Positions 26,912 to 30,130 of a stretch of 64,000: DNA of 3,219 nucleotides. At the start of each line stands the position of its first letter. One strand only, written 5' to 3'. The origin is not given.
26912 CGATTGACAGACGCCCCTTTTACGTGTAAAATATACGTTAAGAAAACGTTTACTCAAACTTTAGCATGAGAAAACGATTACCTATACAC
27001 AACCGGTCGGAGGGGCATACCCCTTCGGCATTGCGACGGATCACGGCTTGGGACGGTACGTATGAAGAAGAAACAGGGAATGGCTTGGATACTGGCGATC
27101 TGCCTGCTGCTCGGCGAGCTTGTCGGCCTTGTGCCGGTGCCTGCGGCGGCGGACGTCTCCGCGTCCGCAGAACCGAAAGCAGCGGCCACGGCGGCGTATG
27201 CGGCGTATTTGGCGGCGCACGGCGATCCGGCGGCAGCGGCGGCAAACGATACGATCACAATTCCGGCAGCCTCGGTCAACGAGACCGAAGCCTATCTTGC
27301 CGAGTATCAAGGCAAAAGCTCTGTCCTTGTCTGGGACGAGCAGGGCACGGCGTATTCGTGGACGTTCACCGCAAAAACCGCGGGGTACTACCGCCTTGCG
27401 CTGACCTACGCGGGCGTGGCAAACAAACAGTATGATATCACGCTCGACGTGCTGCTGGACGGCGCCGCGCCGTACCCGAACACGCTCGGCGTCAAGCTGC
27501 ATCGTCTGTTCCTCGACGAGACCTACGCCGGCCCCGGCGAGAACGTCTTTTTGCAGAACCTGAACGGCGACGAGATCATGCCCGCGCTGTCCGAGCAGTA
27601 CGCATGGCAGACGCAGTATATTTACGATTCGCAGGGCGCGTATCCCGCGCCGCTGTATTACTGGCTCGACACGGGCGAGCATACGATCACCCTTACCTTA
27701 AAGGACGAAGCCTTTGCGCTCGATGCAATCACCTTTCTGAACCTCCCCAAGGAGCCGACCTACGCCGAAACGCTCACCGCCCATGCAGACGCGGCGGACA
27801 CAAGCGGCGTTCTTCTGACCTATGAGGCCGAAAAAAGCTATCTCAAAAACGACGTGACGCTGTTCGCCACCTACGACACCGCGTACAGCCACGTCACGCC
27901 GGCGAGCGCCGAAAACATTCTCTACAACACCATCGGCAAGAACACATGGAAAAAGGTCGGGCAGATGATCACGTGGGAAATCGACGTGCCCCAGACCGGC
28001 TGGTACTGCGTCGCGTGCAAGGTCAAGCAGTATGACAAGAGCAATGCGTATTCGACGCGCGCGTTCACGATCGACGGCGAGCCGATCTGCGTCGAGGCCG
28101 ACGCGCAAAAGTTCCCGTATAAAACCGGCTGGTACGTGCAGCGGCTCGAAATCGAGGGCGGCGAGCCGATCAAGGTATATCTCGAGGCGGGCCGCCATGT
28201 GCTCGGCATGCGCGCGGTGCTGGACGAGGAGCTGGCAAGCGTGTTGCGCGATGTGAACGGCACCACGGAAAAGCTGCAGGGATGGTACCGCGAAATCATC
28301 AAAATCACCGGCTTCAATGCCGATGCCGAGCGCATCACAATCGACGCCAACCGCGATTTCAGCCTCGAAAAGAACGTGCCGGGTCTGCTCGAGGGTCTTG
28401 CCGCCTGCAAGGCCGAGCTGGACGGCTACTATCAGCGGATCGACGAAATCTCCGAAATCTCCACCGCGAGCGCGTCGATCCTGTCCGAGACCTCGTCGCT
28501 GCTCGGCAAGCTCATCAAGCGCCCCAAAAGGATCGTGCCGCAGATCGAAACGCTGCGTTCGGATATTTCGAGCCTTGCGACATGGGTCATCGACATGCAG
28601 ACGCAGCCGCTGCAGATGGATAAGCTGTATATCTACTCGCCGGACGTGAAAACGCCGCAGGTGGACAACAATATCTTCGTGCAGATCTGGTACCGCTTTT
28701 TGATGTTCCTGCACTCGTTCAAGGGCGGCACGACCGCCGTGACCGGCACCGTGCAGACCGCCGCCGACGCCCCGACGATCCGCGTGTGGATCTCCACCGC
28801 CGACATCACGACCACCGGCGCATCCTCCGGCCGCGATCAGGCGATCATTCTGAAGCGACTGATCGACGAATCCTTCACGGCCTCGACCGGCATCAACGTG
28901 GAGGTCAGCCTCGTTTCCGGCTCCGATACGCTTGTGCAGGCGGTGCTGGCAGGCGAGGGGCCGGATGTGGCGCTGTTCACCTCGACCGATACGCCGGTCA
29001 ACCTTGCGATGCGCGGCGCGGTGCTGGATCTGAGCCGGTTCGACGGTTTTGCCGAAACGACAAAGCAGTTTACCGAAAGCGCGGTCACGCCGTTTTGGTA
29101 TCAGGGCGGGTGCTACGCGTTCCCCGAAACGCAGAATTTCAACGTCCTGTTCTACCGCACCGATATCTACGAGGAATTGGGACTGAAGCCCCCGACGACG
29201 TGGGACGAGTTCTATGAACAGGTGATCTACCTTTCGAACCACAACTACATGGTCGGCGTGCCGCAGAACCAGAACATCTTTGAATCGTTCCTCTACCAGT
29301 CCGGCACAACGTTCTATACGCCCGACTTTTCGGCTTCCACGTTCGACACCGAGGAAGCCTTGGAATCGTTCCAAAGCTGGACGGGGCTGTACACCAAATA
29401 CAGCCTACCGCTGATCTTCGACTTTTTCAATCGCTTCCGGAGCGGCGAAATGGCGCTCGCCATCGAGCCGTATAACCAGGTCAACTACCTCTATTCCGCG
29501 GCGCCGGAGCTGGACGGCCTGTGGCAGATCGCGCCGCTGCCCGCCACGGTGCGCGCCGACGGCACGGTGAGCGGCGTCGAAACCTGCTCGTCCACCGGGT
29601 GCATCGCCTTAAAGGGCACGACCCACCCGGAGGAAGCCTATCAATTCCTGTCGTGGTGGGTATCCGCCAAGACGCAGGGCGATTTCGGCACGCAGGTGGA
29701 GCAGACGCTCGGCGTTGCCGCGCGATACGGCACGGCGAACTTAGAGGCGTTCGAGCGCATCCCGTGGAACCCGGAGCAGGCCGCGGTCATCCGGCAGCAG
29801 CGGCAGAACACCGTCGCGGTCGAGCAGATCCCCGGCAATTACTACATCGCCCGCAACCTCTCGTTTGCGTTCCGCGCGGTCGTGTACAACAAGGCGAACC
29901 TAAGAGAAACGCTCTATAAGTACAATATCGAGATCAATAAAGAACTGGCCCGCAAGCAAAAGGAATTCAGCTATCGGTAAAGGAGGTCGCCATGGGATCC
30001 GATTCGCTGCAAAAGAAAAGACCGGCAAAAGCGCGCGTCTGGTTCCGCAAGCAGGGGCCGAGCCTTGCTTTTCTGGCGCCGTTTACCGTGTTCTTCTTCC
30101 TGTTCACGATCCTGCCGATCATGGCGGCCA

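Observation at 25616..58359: A 14-bp pseudo-palindromic operator recurs seven times and overlaps the +1 of four promoters, defining a regulon that includes the radical enzyme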

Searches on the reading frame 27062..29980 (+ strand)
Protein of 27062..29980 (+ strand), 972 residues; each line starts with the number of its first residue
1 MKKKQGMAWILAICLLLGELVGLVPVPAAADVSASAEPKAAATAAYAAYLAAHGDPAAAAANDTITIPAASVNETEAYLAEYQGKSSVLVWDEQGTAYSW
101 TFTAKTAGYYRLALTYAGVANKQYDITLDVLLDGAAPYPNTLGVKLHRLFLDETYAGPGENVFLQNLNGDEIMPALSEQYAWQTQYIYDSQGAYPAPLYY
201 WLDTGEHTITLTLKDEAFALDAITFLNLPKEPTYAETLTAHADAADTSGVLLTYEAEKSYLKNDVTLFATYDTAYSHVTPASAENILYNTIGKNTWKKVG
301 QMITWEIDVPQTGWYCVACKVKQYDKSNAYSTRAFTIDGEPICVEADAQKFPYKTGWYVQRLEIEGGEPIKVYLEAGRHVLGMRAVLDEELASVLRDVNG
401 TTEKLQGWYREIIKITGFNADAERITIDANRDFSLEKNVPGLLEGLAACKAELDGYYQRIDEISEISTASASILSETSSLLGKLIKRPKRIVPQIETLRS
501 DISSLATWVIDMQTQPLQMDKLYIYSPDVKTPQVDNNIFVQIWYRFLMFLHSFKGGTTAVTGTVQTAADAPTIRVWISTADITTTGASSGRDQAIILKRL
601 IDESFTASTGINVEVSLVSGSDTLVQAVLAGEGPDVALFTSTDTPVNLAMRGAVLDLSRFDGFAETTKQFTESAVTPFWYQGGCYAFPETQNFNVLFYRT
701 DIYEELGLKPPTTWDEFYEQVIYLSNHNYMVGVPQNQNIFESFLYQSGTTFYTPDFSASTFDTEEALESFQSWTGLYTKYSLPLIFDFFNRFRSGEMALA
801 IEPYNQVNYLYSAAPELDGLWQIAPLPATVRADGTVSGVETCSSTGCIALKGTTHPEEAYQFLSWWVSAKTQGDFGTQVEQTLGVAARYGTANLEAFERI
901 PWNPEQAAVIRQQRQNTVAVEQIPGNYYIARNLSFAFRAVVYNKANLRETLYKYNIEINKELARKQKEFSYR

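Call 14: search_protein_families(library=pfam, proteins=[window:27062-29980:+])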
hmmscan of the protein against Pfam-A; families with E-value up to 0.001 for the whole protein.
window:27062-29980:+ (972 aa): 1 family
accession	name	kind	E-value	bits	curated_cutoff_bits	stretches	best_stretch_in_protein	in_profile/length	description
PF01547.30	SBP_bac_1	-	1.2e-24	88.3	26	1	596-872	9-306/307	Bacterial extracellular solute-binding protein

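Call 17: search_protein_families(library=ncbifam, proteins=[window:27062-29980:+])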
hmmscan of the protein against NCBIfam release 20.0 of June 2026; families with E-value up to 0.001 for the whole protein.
window:27062-29980:+ (972 aa): 0 families

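Call 34: find_homologous_proteins(query=window:27062-29980:+, max_evalue=1e-50)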
Query window:27062-29980:+ (972 aa): 58 proteins with E <= 1e-50 among 8000 candidates.
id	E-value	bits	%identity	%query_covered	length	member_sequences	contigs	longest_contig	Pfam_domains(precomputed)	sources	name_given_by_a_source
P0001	0.0e+0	2178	98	100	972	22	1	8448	PF01547.31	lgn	-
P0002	0.0e+0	1745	79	100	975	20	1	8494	PF01547.31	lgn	-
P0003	0.0e+0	1735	78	100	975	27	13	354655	PF01547.31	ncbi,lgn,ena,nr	ncbi:MAG: extracellular solute-binding protein [Clostridia bacterium]|nr:extracellular solute-bindin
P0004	0.0e+0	1731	79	100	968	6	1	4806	PF01547.31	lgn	-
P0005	0.0e+0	1703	77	100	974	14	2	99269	PF01547.31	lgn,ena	-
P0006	0.0e+0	1676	75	100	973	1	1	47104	PF13531.12,PF01547.31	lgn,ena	-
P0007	0.0e+0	1672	78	95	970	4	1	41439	PF01547.31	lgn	-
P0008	0.0e+0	1668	76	100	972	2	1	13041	PF01547.31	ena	-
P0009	0.0e+0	1446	68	96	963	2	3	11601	-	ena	-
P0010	0.0e+0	1433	66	100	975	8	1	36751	PF13416.12,PF01547.31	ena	-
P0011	0.0e+0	1415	64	100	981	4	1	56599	PF13416.12,PF25275.2,PF01547.31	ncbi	ncbi:MAG: extracellular solute-binding protein [Faecousia sp.]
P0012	0.0e+0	1404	64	100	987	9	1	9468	PF01547.31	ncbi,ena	-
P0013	0.0e+0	1400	63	100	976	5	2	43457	PF01547.31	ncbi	-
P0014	0.0e+0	1399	66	96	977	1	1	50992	PF13531.12,PF13416.12,PF01547.31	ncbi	-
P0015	0.0e+0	1399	64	100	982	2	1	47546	PF01547.31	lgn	-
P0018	0.0e+0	1385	63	100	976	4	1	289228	PF01547.31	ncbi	-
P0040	0.0e+0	1331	62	100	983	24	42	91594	PF01547.31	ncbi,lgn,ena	-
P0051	0.0e+0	1293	59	100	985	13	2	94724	PF01547.31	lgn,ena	-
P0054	0.0e+0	1193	55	100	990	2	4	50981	PF01547.31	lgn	-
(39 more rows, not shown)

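Call 35: find_encoding_contigs(protein=P0003, flank=10000, max_places=1)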
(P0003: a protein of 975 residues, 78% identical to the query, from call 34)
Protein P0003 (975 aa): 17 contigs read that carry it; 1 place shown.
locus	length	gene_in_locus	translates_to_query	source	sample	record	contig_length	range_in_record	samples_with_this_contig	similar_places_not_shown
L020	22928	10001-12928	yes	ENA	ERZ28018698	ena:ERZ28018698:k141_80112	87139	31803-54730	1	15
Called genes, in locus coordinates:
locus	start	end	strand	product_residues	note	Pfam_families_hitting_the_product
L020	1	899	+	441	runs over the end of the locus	PF13421:Band_7_1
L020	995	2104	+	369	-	-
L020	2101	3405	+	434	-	PF04536:TPM_phosphatase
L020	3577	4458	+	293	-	PF02645:DegV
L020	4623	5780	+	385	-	PF01553:Acyltransferase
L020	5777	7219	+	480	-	-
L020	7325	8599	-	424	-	PF00331:Glyco_hydro_10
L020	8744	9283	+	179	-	PF10688:Imp-YgjV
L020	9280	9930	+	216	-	PF04854:DUF624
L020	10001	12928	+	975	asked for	PF01547:SBP_bac_1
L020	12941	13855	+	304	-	PF00528:BPD_transp_1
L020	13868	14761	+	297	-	PF00528:BPD_transp_1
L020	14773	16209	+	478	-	PF01436:NHL (faint)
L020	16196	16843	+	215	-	-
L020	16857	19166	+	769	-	PF18952:DUF5696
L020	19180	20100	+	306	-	PF00528:BPD_transp_1 (weak)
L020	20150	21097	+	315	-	PF00528:BPD_transp_1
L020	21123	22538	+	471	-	PF01547:SBP_bac_1, PF13416:SBP_bac_8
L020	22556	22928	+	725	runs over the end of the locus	-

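Call 36: find_encoding_contigs(protein=P0005, flank=10000, max_places=1)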
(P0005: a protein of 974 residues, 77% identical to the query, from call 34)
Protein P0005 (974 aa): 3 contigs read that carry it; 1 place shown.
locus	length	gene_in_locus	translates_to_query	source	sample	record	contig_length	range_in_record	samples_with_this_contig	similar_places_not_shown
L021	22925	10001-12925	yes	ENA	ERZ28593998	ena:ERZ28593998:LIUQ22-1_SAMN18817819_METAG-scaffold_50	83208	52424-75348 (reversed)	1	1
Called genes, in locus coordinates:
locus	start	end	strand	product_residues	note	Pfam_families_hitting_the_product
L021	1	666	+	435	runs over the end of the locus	PF02335:Cytochrom_C552, PF22113:Mtrc-MtrF_II-IV_dom (faint), PF14522:Cytochrome_C7 (faint)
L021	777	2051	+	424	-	PF05140:ResB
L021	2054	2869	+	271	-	PF01578:Cytochrom_C_asm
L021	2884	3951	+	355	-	-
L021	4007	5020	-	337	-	PF02558:ApbA, PF08546:ApbA_C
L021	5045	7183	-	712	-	PF09371:Tex_N, PF22706:Tex_central_region, PF16921:Tex_YqgF, PF14639:YqgF (weak), PF12836:HHH_3, PF17674:HHH_9, PF00575:S1, PF23459:S1_RRP5, +1 more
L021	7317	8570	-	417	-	PF00331:Glyco_hydro_10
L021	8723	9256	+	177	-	PF10688:Imp-YgjV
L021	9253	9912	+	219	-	PF04854:DUF624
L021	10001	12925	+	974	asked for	PF01547:SBP_bac_1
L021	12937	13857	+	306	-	PF00528:BPD_transp_1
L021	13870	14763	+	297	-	PF00528:BPD_transp_1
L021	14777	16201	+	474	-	PF01436:NHL (faint), PF00515:TPR_1 (faint), PF07719:TPR_2 (faint), PF13414:TPR_11 (weak)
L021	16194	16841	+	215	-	PF04893:Yip1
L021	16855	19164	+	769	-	PF18952:DUF5696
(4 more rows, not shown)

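Call 37: find_encoding_contigs(protein=P0011, flank=10000, max_places=1)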
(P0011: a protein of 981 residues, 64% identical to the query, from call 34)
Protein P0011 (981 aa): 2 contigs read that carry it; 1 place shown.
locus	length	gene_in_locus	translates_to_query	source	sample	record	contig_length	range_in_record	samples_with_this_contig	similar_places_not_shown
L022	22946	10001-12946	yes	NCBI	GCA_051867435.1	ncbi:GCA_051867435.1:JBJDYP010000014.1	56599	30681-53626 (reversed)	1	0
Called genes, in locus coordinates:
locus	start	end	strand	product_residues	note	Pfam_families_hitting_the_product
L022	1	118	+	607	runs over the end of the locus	PF00122:E1-E2_ATPase, PF00702:Hydrolase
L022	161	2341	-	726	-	PF00128:Alpha-amylase, PF23915:SusG_C (weak)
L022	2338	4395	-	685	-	PF00128:Alpha-amylase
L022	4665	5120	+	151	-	PF02502:LacAB_rpiB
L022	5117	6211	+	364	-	PF00248:Aldo_ket_red, PF13746:Fer4_18 (faint), PF12838:Fer4_7 (weak), PF13183:Fer4_8, PF13187:Fer4_9, PF13237:Fer4_10, PF13484:Fer4_16 (weak), PF13534:Fer4_17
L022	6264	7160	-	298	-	PF00294:PfkB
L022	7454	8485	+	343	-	PF04616:Glyco_hydro_43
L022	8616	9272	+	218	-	PF00834:Ribul_P_3_epim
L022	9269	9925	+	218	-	PF04854:DUF624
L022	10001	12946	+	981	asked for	PF25275:Golvesin_C (faint), PF01547:SBP_bac_1, PF13416:SBP_bac_8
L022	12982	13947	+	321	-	PF00528:BPD_transp_1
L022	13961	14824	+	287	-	PF00528:BPD_transp_1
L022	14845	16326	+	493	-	PF01436:NHL (faint)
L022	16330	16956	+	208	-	PF04893:Yip1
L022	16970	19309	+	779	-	PF18952:DUF5696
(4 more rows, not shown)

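Call 38: find_encoding_contigs(protein=P0018, flank=10000, max_places=1)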
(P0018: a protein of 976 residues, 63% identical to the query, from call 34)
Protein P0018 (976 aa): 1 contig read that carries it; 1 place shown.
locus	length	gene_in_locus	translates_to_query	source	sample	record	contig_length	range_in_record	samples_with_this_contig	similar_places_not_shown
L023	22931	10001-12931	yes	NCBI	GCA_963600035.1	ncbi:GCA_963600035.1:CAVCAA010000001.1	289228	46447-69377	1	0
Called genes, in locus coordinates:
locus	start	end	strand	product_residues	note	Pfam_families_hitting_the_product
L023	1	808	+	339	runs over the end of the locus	PF00356:LacI, PF00532:Peripla_BP_1, PF13407:Peripla_BP_4 (weak), PF13377:Peripla_BP_3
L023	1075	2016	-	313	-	PF00389:2-Hacid_dh, PF02826:2-Hacid_dh_C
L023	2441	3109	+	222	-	PF00834:Ribul_P_3_epim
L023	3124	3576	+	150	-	PF02502:LacAB_rpiB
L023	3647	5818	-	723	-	PF00128:Alpha-amylase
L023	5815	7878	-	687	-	PF00128:Alpha-amylase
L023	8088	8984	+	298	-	PF00294:PfkB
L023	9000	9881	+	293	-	PF01156:IU_nuc_hydro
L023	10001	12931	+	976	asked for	PF01547:SBP_bac_1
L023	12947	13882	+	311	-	PF00528:BPD_transp_1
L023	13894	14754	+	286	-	PF00528:BPD_transp_1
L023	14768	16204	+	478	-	PF01436:NHL (faint)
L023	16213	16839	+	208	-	PF04893:Yip1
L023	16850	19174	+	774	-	PF18952:DUF5696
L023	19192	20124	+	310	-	PF00528:BPD_transp_1 (weak)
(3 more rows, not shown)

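Call 39: find_encoding_contigs(protein=P0040, flank=10000, max_places=1)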
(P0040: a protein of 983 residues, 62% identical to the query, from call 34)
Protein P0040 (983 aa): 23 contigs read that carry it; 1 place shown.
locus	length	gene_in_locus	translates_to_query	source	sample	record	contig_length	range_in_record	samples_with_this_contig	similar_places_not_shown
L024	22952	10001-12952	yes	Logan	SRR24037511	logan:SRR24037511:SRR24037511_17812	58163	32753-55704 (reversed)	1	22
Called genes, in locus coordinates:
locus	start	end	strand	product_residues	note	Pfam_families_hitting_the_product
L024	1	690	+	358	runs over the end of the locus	PF13616:Rotamase_3, PF00639:Rotamase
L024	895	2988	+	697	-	PF13589:HATPase_c_3 (weak), PF00183:HSP90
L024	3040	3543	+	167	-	PF03449:GreA_GreB_N, PF01272:GreA_GreB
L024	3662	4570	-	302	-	PF02645:DegV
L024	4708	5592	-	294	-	PF00126:HTH_1, PF03466:LysR_substrate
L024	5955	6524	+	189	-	PF00156:Pribosyltran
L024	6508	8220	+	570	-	PF07969:Amidohydro_3 (faint), PF01979:Amidohydro_1, PF13382:Adenine_deam_C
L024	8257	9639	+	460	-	PF00860:Xan_ur_permease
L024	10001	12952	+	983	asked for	PF01547:SBP_bac_1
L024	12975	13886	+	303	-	PF00528:BPD_transp_1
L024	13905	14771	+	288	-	PF00528:BPD_transp_1 (weak)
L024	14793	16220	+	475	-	PF01436:NHL (faint), PF13432:TPR_16 (weak)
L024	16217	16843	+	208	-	PF04893:Yip1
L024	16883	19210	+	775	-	PF18952:DUF5696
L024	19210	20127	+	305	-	PF00528:BPD_transp_1 (weak)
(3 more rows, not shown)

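Call 40: find_encoding_contigs(protein=P0051, flank=10000, max_places=1)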
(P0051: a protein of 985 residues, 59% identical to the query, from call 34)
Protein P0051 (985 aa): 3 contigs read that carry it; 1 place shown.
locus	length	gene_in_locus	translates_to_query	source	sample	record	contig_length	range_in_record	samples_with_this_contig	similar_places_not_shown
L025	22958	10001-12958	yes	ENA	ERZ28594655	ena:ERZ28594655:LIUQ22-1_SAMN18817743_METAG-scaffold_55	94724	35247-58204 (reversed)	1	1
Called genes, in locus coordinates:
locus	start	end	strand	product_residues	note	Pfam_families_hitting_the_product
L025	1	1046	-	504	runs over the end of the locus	PF02874:ATP-synt_ab_N, PF00006:ATP-synt_ab, PF00306:ATP-synt_ab_C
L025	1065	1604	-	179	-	PF00213:OSCP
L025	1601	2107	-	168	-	PF00430:ATP-synt_B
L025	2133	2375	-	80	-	PF00137:ATP-synt_C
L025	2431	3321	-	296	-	PF00119:ATP-synt_A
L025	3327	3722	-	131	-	PF03899:ATP-synt_I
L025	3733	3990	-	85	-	-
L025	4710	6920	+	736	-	PF23139:OB_YrrC, PF14520:HHH_5, PF14490:HHH_RecD2, PF05970:PIF1 (weak), PF13604:AAA_30, PF13245:AAA_19, PF18335:SH3_13, PF13538:UvrD_C_2, +2 more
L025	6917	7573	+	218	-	PF18912:DZR_2 (weak), PF00156:Pribosyltran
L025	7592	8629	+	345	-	PF00022:Actin (faint), PF06723:MreB_Mbl, PF00012:HSP70, PF14450:FtsA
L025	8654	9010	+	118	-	PF10694:DUF2500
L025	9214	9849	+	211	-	PF04854:DUF624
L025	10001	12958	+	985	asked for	PF01547:SBP_bac_1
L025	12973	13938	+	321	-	PF00528:BPD_transp_1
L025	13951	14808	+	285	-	PF00528:BPD_transp_1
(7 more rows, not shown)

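Call 41: find_encoding_contigs(protein=P0054, flank=10000, max_places=1)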
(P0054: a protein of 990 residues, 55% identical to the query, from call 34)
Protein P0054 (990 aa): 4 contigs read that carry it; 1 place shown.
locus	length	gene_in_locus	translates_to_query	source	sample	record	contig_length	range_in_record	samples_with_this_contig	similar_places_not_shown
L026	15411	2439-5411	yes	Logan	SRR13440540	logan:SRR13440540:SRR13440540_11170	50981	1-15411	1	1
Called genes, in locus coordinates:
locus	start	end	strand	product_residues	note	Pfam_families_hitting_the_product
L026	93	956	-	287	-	PF01145:Band_7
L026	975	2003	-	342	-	PF01145:Band_7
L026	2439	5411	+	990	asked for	PF01547:SBP_bac_1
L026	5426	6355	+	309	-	PF00528:BPD_transp_1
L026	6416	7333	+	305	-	PF00528:BPD_transp_1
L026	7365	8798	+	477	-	PF01436:NHL (faint)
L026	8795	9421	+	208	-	PF04893:Yip1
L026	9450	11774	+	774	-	PF18952:DUF5696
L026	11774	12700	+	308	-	-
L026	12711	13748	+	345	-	PF00528:BPD_transp_1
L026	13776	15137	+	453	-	PF01547:SBP_bac_1, PF13416:SBP_bac_8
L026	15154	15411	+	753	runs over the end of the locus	-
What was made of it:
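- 27062..48316 (+): 14-gene unit: 972-aa solute-binding lipoprotein, 2+2 ABC permeases, NHL/TPR protein, Yip1, DUF5696, a second solute-binding protein, a GH42M-like protein, GH106, a nucleoside-hydrolase-like protein, GH4 and a PfkB kinase. Gene order is conserved in L020-L026 (calls 35-41).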
